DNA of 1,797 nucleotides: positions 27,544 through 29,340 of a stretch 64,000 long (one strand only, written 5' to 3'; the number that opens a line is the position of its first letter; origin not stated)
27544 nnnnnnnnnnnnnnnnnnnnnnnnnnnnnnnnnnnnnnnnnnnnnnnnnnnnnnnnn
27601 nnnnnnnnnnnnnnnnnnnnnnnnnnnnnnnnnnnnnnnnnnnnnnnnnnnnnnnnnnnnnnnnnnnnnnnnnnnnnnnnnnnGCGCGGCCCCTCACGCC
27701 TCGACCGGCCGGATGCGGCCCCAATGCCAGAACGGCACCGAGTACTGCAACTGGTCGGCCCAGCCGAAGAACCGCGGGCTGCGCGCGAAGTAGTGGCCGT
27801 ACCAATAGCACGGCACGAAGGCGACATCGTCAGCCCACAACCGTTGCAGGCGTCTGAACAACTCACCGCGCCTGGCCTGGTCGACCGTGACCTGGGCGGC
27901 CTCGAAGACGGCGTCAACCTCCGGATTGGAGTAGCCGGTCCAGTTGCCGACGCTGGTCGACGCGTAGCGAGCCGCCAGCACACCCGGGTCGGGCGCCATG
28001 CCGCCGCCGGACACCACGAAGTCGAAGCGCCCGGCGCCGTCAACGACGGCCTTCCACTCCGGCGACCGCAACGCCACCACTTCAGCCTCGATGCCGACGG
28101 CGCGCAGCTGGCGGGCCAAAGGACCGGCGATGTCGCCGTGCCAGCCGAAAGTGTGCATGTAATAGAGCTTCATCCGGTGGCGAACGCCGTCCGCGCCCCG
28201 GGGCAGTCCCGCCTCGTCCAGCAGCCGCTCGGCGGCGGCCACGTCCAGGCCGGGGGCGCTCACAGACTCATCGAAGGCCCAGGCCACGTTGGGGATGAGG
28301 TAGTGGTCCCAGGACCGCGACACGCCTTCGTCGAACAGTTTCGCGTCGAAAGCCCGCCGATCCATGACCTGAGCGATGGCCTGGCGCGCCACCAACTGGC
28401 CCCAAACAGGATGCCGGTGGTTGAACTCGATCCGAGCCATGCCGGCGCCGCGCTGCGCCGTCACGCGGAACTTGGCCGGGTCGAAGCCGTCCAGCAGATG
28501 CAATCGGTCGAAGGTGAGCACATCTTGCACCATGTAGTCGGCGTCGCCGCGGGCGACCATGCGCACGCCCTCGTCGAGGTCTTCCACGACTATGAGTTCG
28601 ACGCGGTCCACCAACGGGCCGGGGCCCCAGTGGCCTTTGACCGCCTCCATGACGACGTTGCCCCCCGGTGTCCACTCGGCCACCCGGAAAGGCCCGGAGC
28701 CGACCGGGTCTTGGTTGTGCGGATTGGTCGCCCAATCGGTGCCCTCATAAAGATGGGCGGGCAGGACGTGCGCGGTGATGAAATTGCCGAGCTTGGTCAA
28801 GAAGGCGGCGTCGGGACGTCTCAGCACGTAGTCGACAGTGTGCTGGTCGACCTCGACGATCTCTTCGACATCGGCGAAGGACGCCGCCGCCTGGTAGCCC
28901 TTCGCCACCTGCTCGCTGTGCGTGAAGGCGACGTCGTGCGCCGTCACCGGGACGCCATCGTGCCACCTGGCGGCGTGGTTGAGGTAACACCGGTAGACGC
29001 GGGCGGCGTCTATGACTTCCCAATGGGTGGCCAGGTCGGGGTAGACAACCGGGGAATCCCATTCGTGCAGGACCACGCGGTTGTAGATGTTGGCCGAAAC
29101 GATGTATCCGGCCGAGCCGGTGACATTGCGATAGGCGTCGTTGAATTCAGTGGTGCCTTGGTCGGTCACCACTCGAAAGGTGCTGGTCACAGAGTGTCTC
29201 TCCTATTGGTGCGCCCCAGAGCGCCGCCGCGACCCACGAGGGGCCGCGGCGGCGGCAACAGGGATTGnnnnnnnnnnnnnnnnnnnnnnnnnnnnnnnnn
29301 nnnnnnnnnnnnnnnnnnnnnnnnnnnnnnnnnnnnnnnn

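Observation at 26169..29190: Two tandem leaderless (predicted cytoplasmic) family-5 solute-binding-protein paralogs embedded in an Opp/Dpp-type ABC importer operon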

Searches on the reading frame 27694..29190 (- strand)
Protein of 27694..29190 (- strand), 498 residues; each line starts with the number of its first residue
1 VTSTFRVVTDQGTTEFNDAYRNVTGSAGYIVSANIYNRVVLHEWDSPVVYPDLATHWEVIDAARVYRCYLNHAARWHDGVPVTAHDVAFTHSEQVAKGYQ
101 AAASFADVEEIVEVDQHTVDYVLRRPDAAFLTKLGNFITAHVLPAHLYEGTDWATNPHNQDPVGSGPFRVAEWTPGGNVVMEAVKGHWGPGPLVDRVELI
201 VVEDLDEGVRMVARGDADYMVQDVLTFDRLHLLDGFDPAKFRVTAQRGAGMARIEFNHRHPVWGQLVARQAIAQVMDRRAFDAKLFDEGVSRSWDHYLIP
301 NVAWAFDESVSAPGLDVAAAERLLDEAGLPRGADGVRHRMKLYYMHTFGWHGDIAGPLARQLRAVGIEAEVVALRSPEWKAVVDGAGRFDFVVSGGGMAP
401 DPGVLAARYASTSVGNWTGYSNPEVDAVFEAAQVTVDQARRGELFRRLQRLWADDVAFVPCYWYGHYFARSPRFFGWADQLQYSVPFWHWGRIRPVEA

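Call 6: search_protein_families(library=pfam, proteins=[window:27694-29190:-])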
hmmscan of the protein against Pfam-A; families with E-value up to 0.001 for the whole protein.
window:27694-29190:- (498 aa): 1 family
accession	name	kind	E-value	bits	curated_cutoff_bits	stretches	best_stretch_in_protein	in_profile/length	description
PF00496.27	SBP_bac_5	-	3e-57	194.8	32.4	1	49-402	2-353/368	Bacterial extracellular solute-binding proteins, family 5 Middle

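Call 7: search_protein_families(library=ncbifam, proteins=[window:27694-29190:-])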
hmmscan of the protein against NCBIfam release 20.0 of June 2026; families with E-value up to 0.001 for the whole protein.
window:27694-29190:- (498 aa): 11 families
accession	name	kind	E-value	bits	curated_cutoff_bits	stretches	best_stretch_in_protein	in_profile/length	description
NF043070.1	DppA_dipep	equivalog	2.9e-24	85.5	1005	1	25-455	50-497/535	dipeptide ABC transporter periplasmic-binding protein DppA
TIGR02294.1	nickel_nikA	equivalog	4.9e-22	78.1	393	1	32-462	32-471/501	nickel ABC transporter substrate-binding protein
TIGR04028.1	SBP_KPN_01854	hypoth_equivalog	5.1e-20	71.5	468.5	1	33-470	28-486/509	TIGR04028 family ABC transporter substrate-binding protein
NF045467.1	Opp4A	equivalog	1.8e-19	69.4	650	1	49-473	78-537/556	oligopeptide ABC transporter substrate-binding protein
NF011689.0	PRK15109.1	equivalog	3.7e-18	65.5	560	1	30-460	60-506/547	ABC transporter substrate-binding protein SapA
NF011942.0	PRK15413.1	equivalog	5.4e-18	64.9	594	1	53-455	75-475/512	glutathione ABC transporter substrate-binding protein GsiB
NF045468.1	Opp5A_nikA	equivalog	5.1e-16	58.2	600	1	49-452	57-447/488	nickel ABC transporter substrate-binding protein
NF047575.1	opine_bind_CntA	exception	2.8e-15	55.9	800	1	35-461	65-502/535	staphylopine-dependent metal ABC transporter substrate-binding lipoprotein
NF011684.0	PRK15104.1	equivalog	4.4e-15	55.4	947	1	22-465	56-512/543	oligopeptide ABC transporter substrate-binding protein OppA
NF010149.0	PRK13626.1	equivalog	3e-11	42.7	476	1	45-208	160-310/552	HTH-type transcriptional regulator SgrR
NF007287.0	PRK09755.1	equivalog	3.9e-11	42.5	1098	1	34-463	62-502/535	ABC transporter substrate-binding protein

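Call 8: find_homologous_proteins(query=window:27694-29190:-, max_evalue=1e-20)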
Query window:27694-29190:- (498 aa): 307 proteins with E <= 1e-20 among 8000 candidates; the best 120 are listed.
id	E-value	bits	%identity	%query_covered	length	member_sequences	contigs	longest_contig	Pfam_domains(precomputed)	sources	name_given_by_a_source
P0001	0.0e+0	1035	88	100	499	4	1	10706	PF00496.28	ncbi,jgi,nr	ncbi:MAG: ABC transporter substrate-binding protein [Propionibacteriaceae bacterium]|jgi:peptide/nic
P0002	7.1e-267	904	75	100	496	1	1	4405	PF00496.28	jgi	jgi:peptide/nickel transport system substrate-binding protein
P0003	3.3e-258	876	75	100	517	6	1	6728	PF00496.28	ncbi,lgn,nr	ncbi:MAG: ABC transporter substrate-binding protein [Propionibacteriaceae bacterium]|nr:ABC transpor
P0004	7.0e-227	772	66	100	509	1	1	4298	PF00496.28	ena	-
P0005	9.0e-174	597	55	100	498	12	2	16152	PF00496.28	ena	-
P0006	5.1e-173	595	54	100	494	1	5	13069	PF00496.28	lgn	-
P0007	7.3e-173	594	53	100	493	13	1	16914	PF00496.28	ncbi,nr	ncbi:ABC transporter substrate-binding protein [Streptomyces sp. MS2A]|nr:ABC transporter substrate-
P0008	8.7e-172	590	54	99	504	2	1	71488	PF00496.28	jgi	jgi:peptide/nickel transport system substrate-binding protein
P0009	1.0e-171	590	54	99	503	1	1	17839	PF00496.28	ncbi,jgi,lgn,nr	ncbi:MAG: ABC transporter substrate-binding protein [Bifidobacteriaceae bacterium]|jgi:peptide/nicke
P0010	1.9e-171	589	55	100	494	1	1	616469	PF00496.28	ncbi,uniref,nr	ncbi:ABC transporter substrate-binding protein [Phytoactinopolyspora limicola]|uniref:ABC transporte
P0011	3.3e-171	589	54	100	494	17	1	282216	PF00496.28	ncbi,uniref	ncbi:ABC transporter substrate-binding protein [Micromonospora sp. NPDC047620]|uniref:ABC transporte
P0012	4.1e-171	588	53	100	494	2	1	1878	PF00496.28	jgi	jgi:ABC-type transport system substrate-binding protein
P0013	8.8e-171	587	54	100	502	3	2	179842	PF00496.28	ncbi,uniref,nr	ncbi:peptide/nickel transport system substrate-binding protein [Stackebrandtia albiflava]|uniref:Pep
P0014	1.0e-170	587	54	99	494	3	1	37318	PF00496.28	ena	-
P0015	2.8e-170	585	53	100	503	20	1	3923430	PF00496.28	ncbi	ncbi:ABC transporter substrate-binding protein [Microbacterium resistens]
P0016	2.9e-170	585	54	100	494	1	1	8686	PF00496.28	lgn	-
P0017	3.6e-169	582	53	100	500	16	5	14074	PF00496.28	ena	-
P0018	8.0e-169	581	53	100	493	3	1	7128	PF00496.28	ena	-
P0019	1.7e-168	580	53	100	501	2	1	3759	PF00496.28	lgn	-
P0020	1.1e-167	577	54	100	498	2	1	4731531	PF00496.28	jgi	jgi:peptide/nickel transport system substrate-binding protein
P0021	1.4e-167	577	53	100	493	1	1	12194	PF00496.28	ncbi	-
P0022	5.2e-167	575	52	100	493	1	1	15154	PF00496.28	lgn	-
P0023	7.2e-167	574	53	100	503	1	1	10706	PF00496.28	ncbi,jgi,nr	ncbi:MAG: ABC transporter substrate-binding protein [Propionibacteriaceae bacterium]|jgi:peptide/nic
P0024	1.0e-166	574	53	100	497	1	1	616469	PF00496.28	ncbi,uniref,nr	ncbi:ABC transporter substrate-binding protein [Phytoactinopolyspora limicola]|uniref:ABC transporte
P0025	2.2e-166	573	52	100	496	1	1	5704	PF00496.28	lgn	-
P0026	2.5e-166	572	51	100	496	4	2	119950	PF00496.28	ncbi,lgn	-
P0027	4.6e-166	572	53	100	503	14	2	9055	PF00496.28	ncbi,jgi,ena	jgi:peptide/nickel transport system substrate-binding protein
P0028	6.8e-166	571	53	100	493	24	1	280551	PF00496.28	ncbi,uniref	ncbi:ABC transporter substrate-binding protein [Dactylosporangium sp. NPDC000244]|uniref:ABC transpo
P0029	7.3e-166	571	53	100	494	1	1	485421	PF00496.28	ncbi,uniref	ncbi:ABC transporter substrate-binding protein [Micromonospora sp. DT178]|uniref:ABC transporter sub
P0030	1.3e-165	570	53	100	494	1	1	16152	PF00496.28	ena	-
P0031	2.0e-165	569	53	100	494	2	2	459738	PF00496.28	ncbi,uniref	ncbi:ABC transporter substrate-binding protein [Micromonospora sp. DT46]|uniref:ABC transporter subs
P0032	2.5e-165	569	53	100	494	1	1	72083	PF00496.28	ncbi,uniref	ncbi:ABC transporter substrate-binding protein [Micromonospora sp. NPDC023633]|uniref:ABC transporte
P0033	3.4e-165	569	52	100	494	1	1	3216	PF00496.28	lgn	-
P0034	1.2e-164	567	52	100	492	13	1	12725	PF00496.28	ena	-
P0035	1.3e-164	567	52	100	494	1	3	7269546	PF00496.28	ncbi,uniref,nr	ncbi:ABC transporter substrate-binding protein [Micromonospora peucetia]|uniref:ABC transporter subs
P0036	1.4e-164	567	52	100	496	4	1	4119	PF00496.28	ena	-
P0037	2.0e-164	566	52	100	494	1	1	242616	PF00496.28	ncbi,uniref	ncbi:ABC transporter substrate-binding protein [Micromonospora peucetia]|uniref:ABC transporter subs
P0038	7.1e-164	564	51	100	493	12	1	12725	PF00496.28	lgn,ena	-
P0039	1.5e-163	563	52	99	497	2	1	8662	PF00496.28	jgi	jgi:ABC-type transport system substrate-binding protein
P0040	5.2e-163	562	52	100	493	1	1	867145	PF00496.28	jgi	jgi:ABC-type transport system substrate-binding protein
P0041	7.7e-163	561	51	100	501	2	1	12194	PF00496.28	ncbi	-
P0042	2.6e-162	559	51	100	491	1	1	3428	PF00496.28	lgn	-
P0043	8.4e-162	558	51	98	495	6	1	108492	PF00496.28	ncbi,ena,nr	ncbi:MAG TPA: hypothetical protein H9902_01030 [Candidatus Stackebrandtia faecavium]|nr:hypothetical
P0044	2.2e-161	556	51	100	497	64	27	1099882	PF00496.28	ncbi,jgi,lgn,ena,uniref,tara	ncbi:MAG: ABC transporter substrate-binding protein [Pelagibacterium sp.]|jgi:peptide/nickel transpo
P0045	7.5e-160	551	51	100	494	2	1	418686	PF00496.28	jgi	jgi:peptide/nickel transport system substrate-binding protein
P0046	2.3e-158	546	50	100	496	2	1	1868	PF00496.28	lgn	-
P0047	8.4e-158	544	51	100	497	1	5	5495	PF00496.28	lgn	-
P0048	4.4e-157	542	49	100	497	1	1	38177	PF00496.28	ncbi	ncbi:MAG: ABC transporter substrate-binding protein [Protaetiibacter sp.]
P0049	6.2e-156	538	49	100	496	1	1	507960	PF00496.28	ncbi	ncbi:ABC transporter substrate-binding protein [Pseudoroseicyclus sp. H15]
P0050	9.5e-155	534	50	97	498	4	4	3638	PF00496.28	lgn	-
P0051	1.0e-153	531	52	99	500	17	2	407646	PF00496.28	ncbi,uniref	ncbi:ABC transporter substrate-binding protein [Micromonospora sp. NPDC020750]|uniref:ABC transporte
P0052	8.3e-151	521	51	99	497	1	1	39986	PF00496.28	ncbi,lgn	-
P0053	9.1e-151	521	49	100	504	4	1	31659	PF00496.28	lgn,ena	-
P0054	1.7e-150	520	44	100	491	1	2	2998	PF00496.28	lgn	-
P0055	2.2e-149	517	49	99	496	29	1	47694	PF00496.28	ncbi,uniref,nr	ncbi:peptide ABC transporter substrate-binding protein [Micromonospora qiuiae]|uniref:Peptide ABC tr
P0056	1.7e-148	514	51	99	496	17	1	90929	PF00496.28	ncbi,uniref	ncbi:ABC transporter substrate-binding protein [Streptosporangium sp. NPDC020145]|uniref:ABC transpo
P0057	8.3e-142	492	47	99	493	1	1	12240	PF00496.28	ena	-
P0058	7.7e-136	472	45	100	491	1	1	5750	PF00496.28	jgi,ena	-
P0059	2.8e-133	463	45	99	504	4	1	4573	PF00496.28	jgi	-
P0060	8.3e-133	462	45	99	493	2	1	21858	PF00496.28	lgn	-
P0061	4.6e-130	453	44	100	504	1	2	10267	PF00496.28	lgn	-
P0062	9.7e-129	448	44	99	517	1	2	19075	PF00496.28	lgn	-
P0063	6.2e-128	446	44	99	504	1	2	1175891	PF00496.28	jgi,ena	-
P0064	3.7e-127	443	43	99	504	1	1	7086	PF00496.28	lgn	-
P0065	9.5e-116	406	52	71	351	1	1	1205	PF00496.28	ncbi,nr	ncbi:MAG: hypothetical protein HY371_15380, partial [Devosia nanyangense]|nr:hypothetical protein [D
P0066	1.2e-113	399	42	96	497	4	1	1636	PF00496.28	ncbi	-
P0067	1.4e-112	395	41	97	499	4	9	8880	PF00496.28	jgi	jgi:peptide/nickel transport system substrate-binding protein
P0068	5.0e-112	393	42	96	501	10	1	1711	PF00496.28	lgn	-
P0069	6.9e-112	393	42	97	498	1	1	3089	PF00496.28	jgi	jgi:peptide/nickel transport system substrate-binding protein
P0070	4.7e-111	390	40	98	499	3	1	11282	PF00496.28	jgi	jgi:peptide/nickel transport system substrate-binding protein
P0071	9.5e-111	389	41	97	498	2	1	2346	PF00496.28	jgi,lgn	jgi:peptide/nickel transport system substrate-binding protein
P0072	9.8e-111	389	41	97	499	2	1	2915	PF00496.28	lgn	-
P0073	4.7e-110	387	40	97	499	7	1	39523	PF00496.28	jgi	jgi:peptide/nickel transport system substrate-binding protein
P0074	1.1e-109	386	41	97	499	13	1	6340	PF00496.28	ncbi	-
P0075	3.5e-109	384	42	96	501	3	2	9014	PF00496.28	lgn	-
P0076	3.9e-109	384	41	97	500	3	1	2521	PF00496.28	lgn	-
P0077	1.8e-108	382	41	97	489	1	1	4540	PF00496.28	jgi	jgi:peptide/nickel transport system substrate-binding protein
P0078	5.6e-108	380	40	96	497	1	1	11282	PF00496.28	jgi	jgi:peptide/nickel transport system substrate-binding protein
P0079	5.0e-107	377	41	96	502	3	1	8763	PF00496.28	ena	-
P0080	1.5e-106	375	40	97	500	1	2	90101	PF00496.28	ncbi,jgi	-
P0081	6.9e-106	373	40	96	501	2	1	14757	PF00496.28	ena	-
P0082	1.5e-105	372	39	96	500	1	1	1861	PF00496.28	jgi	jgi:peptide/nickel transport system substrate-binding protein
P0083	1.5e-105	372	40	97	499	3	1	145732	PF00496.28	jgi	-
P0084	1.6e-105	372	39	97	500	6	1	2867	PF00496.28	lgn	-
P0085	5.0e-105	370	41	96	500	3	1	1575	PF00496.28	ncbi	-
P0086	8.2e-105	369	40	97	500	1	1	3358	PF00496.28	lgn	-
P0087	9.9e-105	369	40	96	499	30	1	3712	PF00496.28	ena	-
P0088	2.7e-104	368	40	96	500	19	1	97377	PF00496.28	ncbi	-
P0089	2.5e-103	365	39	96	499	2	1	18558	PF00496.28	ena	-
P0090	6.7e-103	363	39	96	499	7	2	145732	PF00496.28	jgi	-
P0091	4.5e-102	360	40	97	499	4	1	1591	PF00496.28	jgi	jgi:peptide/nickel transport system substrate-binding protein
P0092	7.7e-101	356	38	96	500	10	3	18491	PF00496.28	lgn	-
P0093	1.0e-100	356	39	96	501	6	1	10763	PF00496.28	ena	-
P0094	3.1e-100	354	39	96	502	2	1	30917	PF00496.28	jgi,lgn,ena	-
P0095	3.7e-100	354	40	97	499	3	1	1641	PF00496.28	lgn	-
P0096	1.1e-97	346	40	89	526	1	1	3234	PF00496.28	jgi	jgi:peptide/nickel transport system substrate-binding protein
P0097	1.1e-96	343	38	96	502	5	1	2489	PF00496.28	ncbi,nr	ncbi:MAG TPA: ABC transporter substrate-binding protein [Thermomicrobiales bacterium]|nr:ABC transpo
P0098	6.1e-83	297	59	46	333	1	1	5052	PF00496.28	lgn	-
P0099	5.4e-63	231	35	86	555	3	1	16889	PF00496.28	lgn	-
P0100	9.9e-63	231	31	89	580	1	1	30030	PF00496.28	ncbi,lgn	-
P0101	1.9e-61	226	35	90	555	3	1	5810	PF00496.28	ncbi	-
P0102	7.3e-61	224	31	86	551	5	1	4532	PF00496.28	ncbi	-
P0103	1.8e-60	223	32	90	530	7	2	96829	PF00496.28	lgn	-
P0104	9.3e-60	221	35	82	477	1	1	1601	PF00496.28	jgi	jgi:peptide/nickel transport system substrate-binding protein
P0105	4.2e-59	219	31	86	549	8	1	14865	PF00496.28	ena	-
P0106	6.9e-59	218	33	92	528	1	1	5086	PF00496.28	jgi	jgi:peptide/nickel transport system substrate-binding protein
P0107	3.9e-58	215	33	91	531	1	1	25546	PF00496.28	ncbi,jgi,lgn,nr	ncbi:MAG TPA: ABC transporter substrate-binding protein [Falsiroseomonas sp.]|jgi:peptide/nickel tra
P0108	4.9e-58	215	34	91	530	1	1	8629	PF00496.28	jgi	jgi:peptide/nickel transport system substrate-binding protein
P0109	4.7e-57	212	33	88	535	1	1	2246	PF00496.28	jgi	jgi:peptide/nickel transport system substrate-binding protein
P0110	6.2e-57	212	32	87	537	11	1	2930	PF00496.28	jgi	-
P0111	1.1e-56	211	33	91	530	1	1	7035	PF00496.28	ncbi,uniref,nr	ncbi:ABC transporter substrate-binding protein [Falsiroseomonas oryzae]|uniref:ABC transporter subst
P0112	1.2e-56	211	33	92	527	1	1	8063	PF00496.28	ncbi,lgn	-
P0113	1.7e-55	207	33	86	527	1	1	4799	PF00496.28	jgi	jgi:peptide/nickel transport system substrate-binding protein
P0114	2.8e-55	206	35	83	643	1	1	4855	PF00496.28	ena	-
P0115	4.0e-55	206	33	89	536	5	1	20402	PF00496.28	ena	-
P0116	5.5e-55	205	31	87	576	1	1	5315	PF00496.28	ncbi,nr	ncbi:MAG: hypothetical protein JWN15_3832 [Firmicutes bacterium]|nr:hypothetical protein [Bacillota 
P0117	6.9e-55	205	33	85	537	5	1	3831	PF00496.28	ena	-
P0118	5.1e-54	202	34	82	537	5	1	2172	PF00496.28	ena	-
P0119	9.2e-54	201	32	92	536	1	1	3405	PF00496.28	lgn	-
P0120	3.4e-53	199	31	89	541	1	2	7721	PF00496.28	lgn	-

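Call 12: find_encoding_contigs(protein=P0010, flank=10000, max_places=2)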
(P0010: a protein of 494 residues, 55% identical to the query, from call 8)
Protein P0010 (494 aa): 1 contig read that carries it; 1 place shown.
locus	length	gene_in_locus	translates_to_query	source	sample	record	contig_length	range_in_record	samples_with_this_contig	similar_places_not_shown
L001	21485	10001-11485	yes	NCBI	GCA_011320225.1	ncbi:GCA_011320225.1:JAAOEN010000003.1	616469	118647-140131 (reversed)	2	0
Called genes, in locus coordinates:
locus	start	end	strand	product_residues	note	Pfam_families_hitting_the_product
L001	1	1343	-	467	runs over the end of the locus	PF00890:FAD_binding_2, PF01134:GIDA (weak), PF01266:DAO, PF01593:Amino_oxidase (weak), PF01946:Thi4 (weak), PF12831:FAD_oxidored, PF13450:NAD_binding_8, PF01593:Amino_oxidase, +4 more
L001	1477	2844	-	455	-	PF00392:GntR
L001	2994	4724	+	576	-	PF00496:SBP_bac_5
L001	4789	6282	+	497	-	PF00496:SBP_bac_5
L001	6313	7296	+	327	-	PF19300:BPD_transp_1_N, PF00528:BPD_transp_1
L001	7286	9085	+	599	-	PF12911:OppC_N, PF00528:BPD_transp_1, PF00005:ABC_tran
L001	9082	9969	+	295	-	PF00005:ABC_tran, PF13304:AAA_21 (weak), PF08352:oligo_HPY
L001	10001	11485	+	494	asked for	PF00496:SBP_bac_5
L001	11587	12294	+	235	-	PF08713:DNA_alkylation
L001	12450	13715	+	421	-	PF00108:Thiolase_N, PF22691:Thiolase_C_1 (faint), PF02803:Thiolase_C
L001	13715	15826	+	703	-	PF00378:ECH_1, PF16113:ECH_2, PF02737:3HCDH_N, PF00725:3HCDH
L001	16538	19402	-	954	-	PF03173:CHB_HEX, PF02838:Glyco_hydro_20b, PF00728:Glyco_hydro_20, PF03174:CHB_HEX_C, PF02839:CBM_5_12 (weak)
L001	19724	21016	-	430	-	PF01594:AI-2E_transport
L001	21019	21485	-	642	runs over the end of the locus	PF13292:DXP_synthase_N, PF02779:Transket_pyr, PF02780:Transketolase_C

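Call 13: find_encoding_contigs(protein=P0044, flank=10000, max_places=2)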
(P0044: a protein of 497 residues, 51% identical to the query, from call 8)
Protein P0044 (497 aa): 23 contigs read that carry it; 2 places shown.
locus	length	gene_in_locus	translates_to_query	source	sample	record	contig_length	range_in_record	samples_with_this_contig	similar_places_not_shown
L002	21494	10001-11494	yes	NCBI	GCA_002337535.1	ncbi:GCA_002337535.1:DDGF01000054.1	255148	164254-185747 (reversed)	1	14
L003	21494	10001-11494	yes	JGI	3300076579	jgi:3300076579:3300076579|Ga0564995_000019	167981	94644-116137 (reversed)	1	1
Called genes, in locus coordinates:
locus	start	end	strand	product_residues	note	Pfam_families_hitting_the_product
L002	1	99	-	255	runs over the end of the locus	PF00528:BPD_transp_1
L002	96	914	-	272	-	PF00005:ABC_tran, PF13401:AAA_22 (faint), PF13304:AAA_21 (faint)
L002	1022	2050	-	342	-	PF13379:NMT1_2, PF09084:NMT1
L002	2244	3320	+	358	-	PF02615:Ldh_2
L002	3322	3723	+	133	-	PF01042:Ribonuc_L-PSP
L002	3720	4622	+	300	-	PF01557:FAA_hydrolase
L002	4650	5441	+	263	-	PF07883:Cupin_2 (faint), PF12973:Cupin_7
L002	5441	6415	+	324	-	PF04909:Amidohydro_2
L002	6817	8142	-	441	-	PF00392:GntR, PF00155:Aminotran_1_2 (faint)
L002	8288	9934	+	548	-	PF00496:SBP_bac_5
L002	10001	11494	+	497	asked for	PF00496:SBP_bac_5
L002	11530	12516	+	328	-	PF19300:BPD_transp_1_N (weak), PF00528:BPD_transp_1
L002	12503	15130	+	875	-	PF12911:OppC_N, PF00528:BPD_transp_1, PF20703:nSTAND1 (faint), PF00005:ABC_tran, PF02463:SMC_N (faint), PF13191:AAA_16 (faint), PF00005:ABC_tran, PF08352:oligo_HPY, +3 more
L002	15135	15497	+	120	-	PF01042:Ribonuc_L-PSP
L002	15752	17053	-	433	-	PF01546:Peptidase_M20, PF07687:M20_dimer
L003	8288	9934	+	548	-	PF00496:SBP_bac_5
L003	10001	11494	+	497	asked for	PF00496:SBP_bac_5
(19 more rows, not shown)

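Call 17: search_solved_structures(query=window:27694-29190:-, max_evalue=1e-10, show_alignments=1)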
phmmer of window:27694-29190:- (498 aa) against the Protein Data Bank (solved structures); distinct sequences matched with E-value up to 1e-10: 55.
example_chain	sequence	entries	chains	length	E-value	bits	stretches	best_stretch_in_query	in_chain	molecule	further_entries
5isu_A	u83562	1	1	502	1.3e-32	116.3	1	51-476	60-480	Lmo0135 protein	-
5u4o_A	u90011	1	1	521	1.7e-29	106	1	30-479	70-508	ABC transporter substrate-binding protein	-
6i3g_A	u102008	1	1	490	1.4e-27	99.7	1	69-463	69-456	ABC transporter, substrate-binding protein, family 5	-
8efz_A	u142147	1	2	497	2.2e-26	95.8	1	45-467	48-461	Extracellular solute-binding protein family 5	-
7kz8_A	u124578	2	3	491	9e-26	93.7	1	31-467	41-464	Peptide/nickel transport system substrate-binding protein AapF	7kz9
5f1q_A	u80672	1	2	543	2.1e-24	89.3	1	23-451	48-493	Periplasmic dipeptide transport protein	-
1dpe_A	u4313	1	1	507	4.1e-24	88.3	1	12-455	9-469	DIPEPTIDE-BINDING PROTEIN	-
8z1z_F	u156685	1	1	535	5.2e-24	87.9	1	23-455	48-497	Dipeptide-binding protein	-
1dpp_A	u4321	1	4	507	5.3e-24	87.9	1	23-455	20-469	DIPEPTIDE BINDING PROTEIN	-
8z1y_F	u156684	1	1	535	5.9e-24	87.8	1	23-455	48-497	Dipeptide-binding protein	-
1xoc_A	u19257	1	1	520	1e-23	87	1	51-477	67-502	Oligopeptide-binding protein appA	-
8upi_A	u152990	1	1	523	1.5e-22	83.1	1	37-481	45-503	Peptide ABC transporter substrate-binding protein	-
4zec_A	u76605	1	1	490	2.3e-22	82.5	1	50-346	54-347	ABC transporter, substrate binding protein (Agrocinopines A and B)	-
8cke_A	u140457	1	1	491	2.4e-22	82.5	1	50-346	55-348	ABC transporter substrate-binding protein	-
4ra1_A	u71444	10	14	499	2.5e-22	82.4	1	50-346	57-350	ABC transporter, substrate binding protein (Agrocinopines A and B) | ABC transporter substrate-binding protein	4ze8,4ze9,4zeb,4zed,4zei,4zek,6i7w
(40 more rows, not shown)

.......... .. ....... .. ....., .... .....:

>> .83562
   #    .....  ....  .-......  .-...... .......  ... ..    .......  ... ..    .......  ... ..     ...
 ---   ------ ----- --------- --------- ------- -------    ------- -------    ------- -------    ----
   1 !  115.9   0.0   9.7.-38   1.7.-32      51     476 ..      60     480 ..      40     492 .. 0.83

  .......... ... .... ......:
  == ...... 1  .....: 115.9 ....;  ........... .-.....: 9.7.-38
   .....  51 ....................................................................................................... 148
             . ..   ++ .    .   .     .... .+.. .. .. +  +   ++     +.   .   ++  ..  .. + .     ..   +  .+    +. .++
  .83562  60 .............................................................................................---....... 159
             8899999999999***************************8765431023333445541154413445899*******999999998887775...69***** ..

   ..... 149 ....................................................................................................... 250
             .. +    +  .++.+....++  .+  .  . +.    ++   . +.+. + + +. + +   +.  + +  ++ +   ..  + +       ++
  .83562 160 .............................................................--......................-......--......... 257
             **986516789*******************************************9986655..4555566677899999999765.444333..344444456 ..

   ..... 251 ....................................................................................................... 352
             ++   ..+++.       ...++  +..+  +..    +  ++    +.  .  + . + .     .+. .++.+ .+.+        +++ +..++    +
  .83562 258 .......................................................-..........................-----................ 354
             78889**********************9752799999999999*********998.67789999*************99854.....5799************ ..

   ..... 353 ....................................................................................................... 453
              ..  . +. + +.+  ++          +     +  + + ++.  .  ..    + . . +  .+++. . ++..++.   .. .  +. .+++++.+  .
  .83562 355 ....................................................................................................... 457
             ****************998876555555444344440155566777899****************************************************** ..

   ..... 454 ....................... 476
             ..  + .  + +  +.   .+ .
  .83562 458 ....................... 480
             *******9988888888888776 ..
